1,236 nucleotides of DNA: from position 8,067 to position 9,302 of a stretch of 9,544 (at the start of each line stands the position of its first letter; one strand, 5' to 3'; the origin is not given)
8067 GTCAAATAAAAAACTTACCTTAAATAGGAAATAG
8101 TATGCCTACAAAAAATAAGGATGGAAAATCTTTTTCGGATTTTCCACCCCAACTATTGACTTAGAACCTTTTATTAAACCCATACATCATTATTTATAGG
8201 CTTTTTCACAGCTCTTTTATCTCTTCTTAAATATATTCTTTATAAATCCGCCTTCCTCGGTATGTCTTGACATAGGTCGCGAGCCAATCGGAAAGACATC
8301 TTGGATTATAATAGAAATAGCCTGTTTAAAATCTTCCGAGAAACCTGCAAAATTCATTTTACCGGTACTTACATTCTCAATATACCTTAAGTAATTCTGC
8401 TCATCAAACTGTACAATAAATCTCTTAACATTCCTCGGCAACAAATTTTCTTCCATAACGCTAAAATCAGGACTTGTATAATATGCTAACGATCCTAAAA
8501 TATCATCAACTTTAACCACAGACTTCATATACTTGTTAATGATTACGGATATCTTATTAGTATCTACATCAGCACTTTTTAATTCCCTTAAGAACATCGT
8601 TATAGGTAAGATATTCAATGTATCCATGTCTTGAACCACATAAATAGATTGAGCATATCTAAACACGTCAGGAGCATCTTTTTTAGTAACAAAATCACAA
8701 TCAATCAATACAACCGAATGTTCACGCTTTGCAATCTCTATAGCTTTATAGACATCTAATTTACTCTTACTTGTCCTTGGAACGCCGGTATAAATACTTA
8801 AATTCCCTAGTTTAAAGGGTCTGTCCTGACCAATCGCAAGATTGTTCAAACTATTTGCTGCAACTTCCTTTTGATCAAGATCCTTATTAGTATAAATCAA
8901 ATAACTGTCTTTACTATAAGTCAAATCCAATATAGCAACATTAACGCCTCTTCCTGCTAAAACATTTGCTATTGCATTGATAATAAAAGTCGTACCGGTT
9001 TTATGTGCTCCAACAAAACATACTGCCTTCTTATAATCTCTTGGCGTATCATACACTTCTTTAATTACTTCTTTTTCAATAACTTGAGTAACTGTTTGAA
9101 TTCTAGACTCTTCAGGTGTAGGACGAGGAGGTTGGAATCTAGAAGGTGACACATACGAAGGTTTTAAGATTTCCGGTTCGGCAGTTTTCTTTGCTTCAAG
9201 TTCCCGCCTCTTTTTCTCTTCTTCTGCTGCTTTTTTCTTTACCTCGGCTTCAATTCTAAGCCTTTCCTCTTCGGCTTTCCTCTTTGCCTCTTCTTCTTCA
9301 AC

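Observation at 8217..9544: ORF track splits one gene: a long charged repeat region is fused in-frame to a MinD/ParA-fold domain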

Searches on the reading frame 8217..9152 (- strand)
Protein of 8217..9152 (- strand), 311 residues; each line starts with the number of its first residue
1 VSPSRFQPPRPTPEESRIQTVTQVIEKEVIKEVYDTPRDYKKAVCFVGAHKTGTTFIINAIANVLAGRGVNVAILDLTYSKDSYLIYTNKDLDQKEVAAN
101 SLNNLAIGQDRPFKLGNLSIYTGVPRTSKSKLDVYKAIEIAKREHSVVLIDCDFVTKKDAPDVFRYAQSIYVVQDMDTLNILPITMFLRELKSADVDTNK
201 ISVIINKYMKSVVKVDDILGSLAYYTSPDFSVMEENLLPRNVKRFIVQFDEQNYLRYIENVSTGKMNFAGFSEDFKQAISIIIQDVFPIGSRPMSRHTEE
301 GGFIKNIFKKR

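Call 8: search_solved_structures(query=window:8217-9152:-, max_evalue=10, show_alignments=2)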
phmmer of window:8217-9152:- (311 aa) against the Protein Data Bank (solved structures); distinct sequences matched with E-value up to 10: 3.
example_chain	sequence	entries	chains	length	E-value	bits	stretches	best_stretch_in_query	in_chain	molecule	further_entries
4e6z_A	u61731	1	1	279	0.13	14.6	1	127-206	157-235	Apicoplast TIC22, putative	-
3qb2_A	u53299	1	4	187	0.52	12.6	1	92-254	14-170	Immunity factor for SPN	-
3soy_A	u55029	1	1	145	0.72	12.2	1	200-234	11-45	NTF2-like superfamily protein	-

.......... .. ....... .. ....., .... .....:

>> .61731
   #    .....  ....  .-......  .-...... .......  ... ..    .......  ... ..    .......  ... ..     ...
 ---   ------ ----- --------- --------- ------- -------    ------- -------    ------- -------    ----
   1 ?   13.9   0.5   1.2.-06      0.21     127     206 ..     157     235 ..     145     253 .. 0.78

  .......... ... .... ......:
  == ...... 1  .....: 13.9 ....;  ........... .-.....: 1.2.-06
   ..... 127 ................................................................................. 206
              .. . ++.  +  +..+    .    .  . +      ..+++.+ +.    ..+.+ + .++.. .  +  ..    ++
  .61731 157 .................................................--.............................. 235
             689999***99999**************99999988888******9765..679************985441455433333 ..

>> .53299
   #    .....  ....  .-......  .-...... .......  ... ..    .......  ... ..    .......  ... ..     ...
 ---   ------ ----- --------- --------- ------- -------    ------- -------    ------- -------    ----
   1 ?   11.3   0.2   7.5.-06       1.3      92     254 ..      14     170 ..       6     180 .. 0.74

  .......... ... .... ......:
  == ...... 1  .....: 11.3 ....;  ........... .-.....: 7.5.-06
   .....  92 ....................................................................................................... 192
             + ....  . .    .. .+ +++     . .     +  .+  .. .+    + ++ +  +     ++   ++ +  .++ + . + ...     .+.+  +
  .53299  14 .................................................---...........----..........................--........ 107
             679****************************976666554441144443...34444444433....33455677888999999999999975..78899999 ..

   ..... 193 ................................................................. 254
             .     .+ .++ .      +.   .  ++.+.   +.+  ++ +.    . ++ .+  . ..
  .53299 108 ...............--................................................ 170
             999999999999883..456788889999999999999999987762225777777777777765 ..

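Call 9: find_homologous_proteins(query=window:8217-9152:-, max_evalue=0.001)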
Query window:8217-9152:- (311 aa): 12 proteins with E <= 0.001 among 833 candidates.
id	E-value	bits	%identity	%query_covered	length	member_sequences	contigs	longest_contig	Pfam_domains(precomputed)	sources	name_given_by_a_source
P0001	1.4e-200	682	100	100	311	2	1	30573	-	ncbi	-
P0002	1.0e-143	496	70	99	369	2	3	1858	-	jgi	-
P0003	4.6e-96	339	53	95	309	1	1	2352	-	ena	-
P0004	1.2e-89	318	50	95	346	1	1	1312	PF23952.2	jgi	jgi:hypothetical protein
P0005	4.3e-88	313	58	82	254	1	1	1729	-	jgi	jgi:hypothetical protein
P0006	1.2e-86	309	57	84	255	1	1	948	-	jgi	jgi:hypothetical protein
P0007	1.1e-74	269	51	76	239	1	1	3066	-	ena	-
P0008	2.1e-65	239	54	67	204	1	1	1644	-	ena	-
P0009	2.0e-55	206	48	72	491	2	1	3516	-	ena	-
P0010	3.1e-50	189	53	55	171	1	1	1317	-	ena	-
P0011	6.4e-31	126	56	38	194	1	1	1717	PF14697.12,PF12797.13,PF12837.13,PF00037.33,PF13484.12,PF12838.13,PF13237.12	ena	-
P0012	1.3e-28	118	63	32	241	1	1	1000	PF10686.15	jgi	jgi:hypothetical protein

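Call 10: find_encoding_contigs(protein=P0001, flank=10000, max_places=6)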
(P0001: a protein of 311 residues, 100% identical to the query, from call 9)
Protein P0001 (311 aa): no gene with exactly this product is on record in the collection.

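Call 13: find_related_loci(query=A1, collection=genome_contigs, flank=10000)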
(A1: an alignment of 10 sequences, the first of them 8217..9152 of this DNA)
Query A1 (311 aa) in genome_contigs; peptide patterns used: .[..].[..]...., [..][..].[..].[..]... (x = any residue, [..] = any of these).
116 stretches matched a pattern; 60 encode a relative of the query (tblastn E <= 1e-3); 60 distinct loci.
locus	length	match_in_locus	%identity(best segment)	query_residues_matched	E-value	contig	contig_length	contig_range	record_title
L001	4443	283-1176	85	14-311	5e-180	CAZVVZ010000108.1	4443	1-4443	MAG TPA_asm: uncultured Eubacteriales bacterium isolate binchicken_co323_231 genome assembly, contig: NODE_22890_length_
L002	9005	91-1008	61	5-311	3e-128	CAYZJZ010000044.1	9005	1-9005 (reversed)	MAG TPA_asm: uncultured Eubacteriales bacterium isolate SRP313737_co1_205 genome assembly, contig: NODE_11492_length_900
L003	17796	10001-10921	62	5-311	1e-128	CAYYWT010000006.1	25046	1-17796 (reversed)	MAG TPA_asm: uncultured Eubacteriales bacterium isolate SRP225648_co1_918 genome assembly, contig: NODE_4409_length_2504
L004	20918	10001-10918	62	5-311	1e-126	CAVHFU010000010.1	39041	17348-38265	bacterium isolate H07617-L1_cleanbin_000011 genome assembly, contig: Spades_H07617-L1_contig_561, whole genome shotgun s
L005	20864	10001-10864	60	17-308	5e-117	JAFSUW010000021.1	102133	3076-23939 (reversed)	MAG: Clostridia bacterium isolate RGIG3495 Goat_Rumen.Co__c1563570, whole genome shotgun sequence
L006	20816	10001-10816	49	16-290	5e-88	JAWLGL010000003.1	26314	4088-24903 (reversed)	MAG: Clostridia bacterium isolate 30dZY2.bin.108 NODE_2341_length_26314_cov_2.909975, whole genome shotgun sequence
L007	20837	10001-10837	47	8-290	2e-86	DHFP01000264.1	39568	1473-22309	MAG TPA_asm: Clostridiales bacterium UBA4821 UBA4821_contig_1712, whole genome shotgun sequence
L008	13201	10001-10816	46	16-290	1e-81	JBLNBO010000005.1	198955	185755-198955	MAG: Ignavibacteriales bacterium isolate MAG149 PRJNA951521_bin10_renamed_4, whole genome shotgun sequence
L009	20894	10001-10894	42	14-310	7e-72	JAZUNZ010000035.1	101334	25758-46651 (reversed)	MAG: Clostridia bacterium isolate T1900044879_TS20190345.MAGScoT_cleanbin_000011 SGB_3199_k141_1408567, whole genome sho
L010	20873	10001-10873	42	21-310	1e-71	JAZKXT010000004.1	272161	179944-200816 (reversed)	MAG: Clostridia bacterium isolate T1900045116_TC20190110.MAGScoT_cleanbin_000010 SGB_4808_k141_728902, whole genome shot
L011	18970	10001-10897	39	14-310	2e-71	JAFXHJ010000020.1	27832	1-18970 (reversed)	MAG: Clostridia bacterium isolate RGIG6416 Sheep_Rectum-5__c840950, whole genome shotgun sequence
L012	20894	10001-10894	39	14-310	1e-70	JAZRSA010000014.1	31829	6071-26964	MAG: Clostridia bacterium isolate T1900045349_YK20190039.MAGScoT_cleanbin_000021 SGB_6738_k141_353611, whole genome shot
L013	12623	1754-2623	41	21-309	5e-71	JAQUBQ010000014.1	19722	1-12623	MAG: Clostridia bacterium isolate STCSWMC_110 NODE_6868_length_19722_cov_4.777188_ST_CSWMC, whole genome shotgun sequenc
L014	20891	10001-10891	39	7-309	7e-71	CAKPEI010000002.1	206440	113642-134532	MAG: uncultured Clostridia bacterium isolate REFINED_METABAT215_TOP10_CONTIGS_1500_ASSEMBLY_K77_MERGED__Hadza_MoBio_C-RE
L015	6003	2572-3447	42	14-297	3e-71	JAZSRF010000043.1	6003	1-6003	MAG: Clostridia bacterium isolate T1900044539_TS20190005.MAGScoT_cleanbin_000034 SGB_44_k141_2004963, whole genome shotg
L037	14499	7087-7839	41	41-291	8e-53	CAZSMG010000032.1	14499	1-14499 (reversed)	MAG TPA_asm: uncultured Clostridium sp. isolate SRP287540_co1_206 genome assembly, contig: NODE_4431_length_14499_cov_23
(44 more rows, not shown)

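Call 17: search_protein_families(library=pfam, proteins=[L004:8858-10921:+, L004:8441-8827:+, P0009, P0004], max_evalue=1)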
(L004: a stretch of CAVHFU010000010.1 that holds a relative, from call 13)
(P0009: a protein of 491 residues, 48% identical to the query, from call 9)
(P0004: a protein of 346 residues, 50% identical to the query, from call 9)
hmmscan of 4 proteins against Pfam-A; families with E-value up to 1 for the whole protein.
L004:8858-10921:+ (687 aa): 3 families
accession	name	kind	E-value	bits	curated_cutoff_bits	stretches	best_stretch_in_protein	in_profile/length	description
PF09140.17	MipZ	-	0.0026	17.6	20.7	1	431-532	11-108/262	ATPase MipZ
PF03205.20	MobB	-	0.025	14.9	26.6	1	421-477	1-56/133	Molybdopterin guanine dinucleotide synthesis protein B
PF01656.29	CbiA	-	0.25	11.7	25.4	0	431-584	11-83/125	CobQ/CobB/MinD/ParA nucleotide binding domain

L004:8441-8827:+ (128 aa): 2 families
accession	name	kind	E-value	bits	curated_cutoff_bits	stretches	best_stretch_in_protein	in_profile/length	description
PF20015.4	VMAP-M12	-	0.059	13.8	27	1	10-62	3-54/136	vWA-MoxR associated protein middle region (VMAP-M) 12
PF18895.5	T4SS_pilin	-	0.35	11.4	26.6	1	70-123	19-71/71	Type IV secretion system pilin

P0009 (491 aa): 1 family
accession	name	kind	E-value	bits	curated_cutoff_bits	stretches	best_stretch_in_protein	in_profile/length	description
PF09052.15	SipA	-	0.089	12.9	25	1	126-192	15-77/214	SipA N-terminal domain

P0004 (346 aa): 3 families
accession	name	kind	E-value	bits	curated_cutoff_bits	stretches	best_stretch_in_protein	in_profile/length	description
PF23952.1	LRR_EndoS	-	1.9e-05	25.3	27.9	1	144-243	12-107/116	Endo-beta-N-acetylglucosaminidase EndoS LRR domain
PF19259.5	Ty3_capsid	-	0.16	11.8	29.1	1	212-313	22-126/198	Ty3 transposon capsid-like protein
PF18217.7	Zap1_zf2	-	0.17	12.4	25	1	186-200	5-18/24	Zap1 zinc finger 2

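Call 18: search_protein_families(library=ncbifam, proteins=[L004:8858-9560:+, L004:8441-8827:+, P0009], max_evalue=1)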
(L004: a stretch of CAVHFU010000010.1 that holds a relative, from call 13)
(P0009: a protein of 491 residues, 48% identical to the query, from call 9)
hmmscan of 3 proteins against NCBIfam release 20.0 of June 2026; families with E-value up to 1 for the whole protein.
L004:8858-9560:+ (234 aa): 0 families

L004:8441-8827:+ (128 aa): 0 families

P0009 (491 aa): 2 families
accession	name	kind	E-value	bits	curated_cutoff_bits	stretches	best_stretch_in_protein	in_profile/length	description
TIGR02021.1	BchM-ChlM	equivalog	0.097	12.1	158.9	1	11-68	83-139/218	magnesium protoporphyrin IX methyltransferase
NF004525.0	PRK05870.1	equivalog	0.21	11.5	285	1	244-315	5-72/249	enoyl-CoA hydratase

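Call 24: find_homologous_proteins(query=P0009, max_evalue=0.001)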
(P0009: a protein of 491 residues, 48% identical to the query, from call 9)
Query P0009 (491 aa): 2175 proteins with E <= 0.001 among 8000 candidates; the best 120 are listed.
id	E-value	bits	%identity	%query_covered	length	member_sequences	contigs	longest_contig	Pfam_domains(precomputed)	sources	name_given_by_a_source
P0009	0.0e+0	1070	100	100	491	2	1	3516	-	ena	-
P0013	0.0e+0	1010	94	99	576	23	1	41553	-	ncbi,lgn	-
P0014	3.1e-296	1000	93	99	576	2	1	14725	-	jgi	-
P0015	1.2e-295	998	93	99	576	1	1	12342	-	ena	-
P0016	1.5e-294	995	93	99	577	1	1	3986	-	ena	-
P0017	4.2e-294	993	92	99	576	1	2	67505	-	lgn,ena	-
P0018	3.1e-293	991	92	99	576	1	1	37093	-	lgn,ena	-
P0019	4.1e-293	990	92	99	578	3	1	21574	-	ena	-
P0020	9.5e-292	986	92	99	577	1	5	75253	-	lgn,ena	-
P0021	1.5e-289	978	90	99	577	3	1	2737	-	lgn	-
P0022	9.3e-289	976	91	99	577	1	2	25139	-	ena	-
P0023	1.4e-288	975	90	99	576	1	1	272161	-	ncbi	-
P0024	1.7e-288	975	90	99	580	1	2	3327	-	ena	-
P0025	8.5e-288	973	90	99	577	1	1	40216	-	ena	-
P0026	1.2e-287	972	91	99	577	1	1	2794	-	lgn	-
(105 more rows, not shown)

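Call 30: search_solved_structures(query=A3, max_evalue=10, show_alignments=3)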
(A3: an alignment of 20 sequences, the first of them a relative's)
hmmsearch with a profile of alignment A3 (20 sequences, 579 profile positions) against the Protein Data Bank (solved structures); distinct sequences matched with E-value up to 10: 0.

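Call 31: search_solved_structures(query=A1, max_evalue=10, show_alignments=3)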
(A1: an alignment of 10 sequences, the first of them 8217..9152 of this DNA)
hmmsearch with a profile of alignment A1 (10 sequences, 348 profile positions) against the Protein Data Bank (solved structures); distinct sequences matched with E-value up to 10: 1.
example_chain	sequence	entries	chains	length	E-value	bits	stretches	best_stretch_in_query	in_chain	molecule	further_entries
5he8_A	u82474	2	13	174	2.1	10.5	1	82-114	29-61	Helicase loader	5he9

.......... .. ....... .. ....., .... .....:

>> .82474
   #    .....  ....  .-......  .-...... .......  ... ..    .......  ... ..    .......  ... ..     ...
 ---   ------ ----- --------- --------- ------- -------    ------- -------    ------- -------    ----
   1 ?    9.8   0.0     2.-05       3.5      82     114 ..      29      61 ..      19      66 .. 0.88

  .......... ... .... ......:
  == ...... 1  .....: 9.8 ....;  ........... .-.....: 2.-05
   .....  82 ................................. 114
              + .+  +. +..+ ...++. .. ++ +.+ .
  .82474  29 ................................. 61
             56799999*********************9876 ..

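Call 32: search_protein_families(library=pfam, proteins=[L006:10948-12012:+, L009:10961-12022:+, L006:8553-9029:+, L009:8848-9192:+, L037:10254-10733:+, L037:3705-4925:+, P0013], max_evalue=0.1)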
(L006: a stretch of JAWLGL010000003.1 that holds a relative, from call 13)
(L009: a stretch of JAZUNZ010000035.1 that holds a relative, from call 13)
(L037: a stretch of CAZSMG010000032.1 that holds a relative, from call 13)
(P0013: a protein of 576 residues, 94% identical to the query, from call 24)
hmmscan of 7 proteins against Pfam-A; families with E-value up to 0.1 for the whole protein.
L006:10948-12012:+ (354 aa): 4 families
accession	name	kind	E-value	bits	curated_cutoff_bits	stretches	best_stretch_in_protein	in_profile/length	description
PF00990.26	GGDEF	-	4.3e-40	137.6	23.8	1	197-350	1-161/161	Diguanylate cyclase, GGDEF domain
PF22335.1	Cas10-Cmr2_palm2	-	9.5e-07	29.4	27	1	178-351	10-132/133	Cas10/Cmr2, second palm domain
PF17853.6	GGDEF_2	-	0.05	14.3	24.5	1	226-306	24-87/116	GGDEF-like domain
PF13638.12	PIN_4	-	0.083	13.6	21.9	0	19-74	7-62/132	PIN domain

L009:10961-12022:+ (353 aa): 2 families
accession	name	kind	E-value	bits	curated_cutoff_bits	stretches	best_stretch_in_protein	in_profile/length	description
PF00990.26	GGDEF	-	1e-15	58.3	23.8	1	200-346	2-156/161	Diguanylate cyclase, GGDEF domain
PF13800.11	Sigma_reg_N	-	0.015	16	26.3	1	3-58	12-63/91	Sigma factor regulator N-terminal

L006:8553-9029:+ (158 aa): 1 family
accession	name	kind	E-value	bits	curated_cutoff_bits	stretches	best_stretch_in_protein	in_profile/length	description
PF20380.3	DUF6675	-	0.045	13.4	27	1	1-76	1-75/254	Family of unknown function (DUF6675)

L009:8848-9192:+ (114 aa): 1 family
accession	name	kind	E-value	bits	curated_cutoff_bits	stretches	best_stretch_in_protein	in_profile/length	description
PF20401.3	Rhomboid_2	-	0.036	14.1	27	1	15-95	106-184/194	Rhomboid-like protein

L037:10254-10733:+ (159 aa): 0 families

L037:3705-4925:+ (406 aa): 3 families
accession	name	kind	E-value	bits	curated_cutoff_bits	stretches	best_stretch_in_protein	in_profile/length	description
PF07501.17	G5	-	1.8e-15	57.4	23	1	75-146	2-73/75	G5 domain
PF01832.25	Glucosaminidase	-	1e-12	49.2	30.2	1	281-402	2-121/123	Mannosyl-glycoprotein endo-beta-N-acetylglucosaminidase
PF08239.17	SH3_3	-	2.7e-05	24.7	27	1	176-217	10-53/54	Bacterial SH3 domain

P0013 (576 aa): 0 families

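Call 38: predict_structure(alignment_id=A2)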
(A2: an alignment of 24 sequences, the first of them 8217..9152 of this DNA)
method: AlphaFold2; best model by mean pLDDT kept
length: 311 residues; sequences in the alignment: 24
mean_pLDDT: 78.0   pTM: 0.76
mean pLDDT of the five models: 78.0, 75.0, 74.5, 70.1, 69.8
residues with pLDDT >= 90: 109; 70-90: 135; 50-70: 14; < 50: 53
segments of 3 or more residues with pLDDT < 50: 1-33, 292-311
pLDDT, mean of each block of 10 residues (from residue 1): 42 38 36 56 92 88 90 91 75 87 91 92 84 90 95 80 90 89 90 91 84 84 82 85 90 82 73 90 87 38 38 35
secondary structure, 60 per line:
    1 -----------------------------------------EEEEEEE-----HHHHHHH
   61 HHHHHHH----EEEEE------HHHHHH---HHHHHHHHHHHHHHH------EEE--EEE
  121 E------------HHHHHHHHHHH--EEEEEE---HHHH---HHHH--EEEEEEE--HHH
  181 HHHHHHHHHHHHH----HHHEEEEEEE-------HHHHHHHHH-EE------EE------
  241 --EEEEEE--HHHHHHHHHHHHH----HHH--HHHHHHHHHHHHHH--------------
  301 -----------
elements in order: E42-48 H54-67 E72-76 H83-88 H92-106 E113-115 E118-121 H134-144 E147-152 H156-159 H163-166 E169-175 H178-193 E201-207 H215-223 E243-248 H251-263 H273-286

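Call 40: search_protein_representatives(alignment_id=A1)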
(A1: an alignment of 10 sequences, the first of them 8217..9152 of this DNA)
Query: 10 sequences, 348 profile positions. Proteins with E-value up to 0.001 (for the whole library): 374; up to 1e-10: 258; up to 1e-30: 164. The best 150 are listed.
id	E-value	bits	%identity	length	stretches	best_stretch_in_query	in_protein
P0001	3.3e-158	542.7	-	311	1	39-348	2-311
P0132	5.4e-142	489.4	-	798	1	17-347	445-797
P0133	2.1e-133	461.1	-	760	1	45-338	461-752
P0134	4.7e-128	443.5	-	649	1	37-347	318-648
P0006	2.6e-125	434.5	-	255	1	38-293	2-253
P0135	7.3e-116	403.4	-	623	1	47-332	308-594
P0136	6.6e-109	380.5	-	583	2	27-338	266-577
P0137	4.2e-101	354.9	-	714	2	32-339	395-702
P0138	9.4e-99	347.2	-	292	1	64-343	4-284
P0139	1.4e-81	290.7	-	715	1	20-326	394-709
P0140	1.4e-81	290.7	-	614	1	19-330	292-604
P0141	5.6e-80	285.4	-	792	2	53-325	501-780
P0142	4.3e-78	279.2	-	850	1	37-322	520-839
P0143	4.3e-75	269.3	-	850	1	20-326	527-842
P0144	2.3e-74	266.9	-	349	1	9-322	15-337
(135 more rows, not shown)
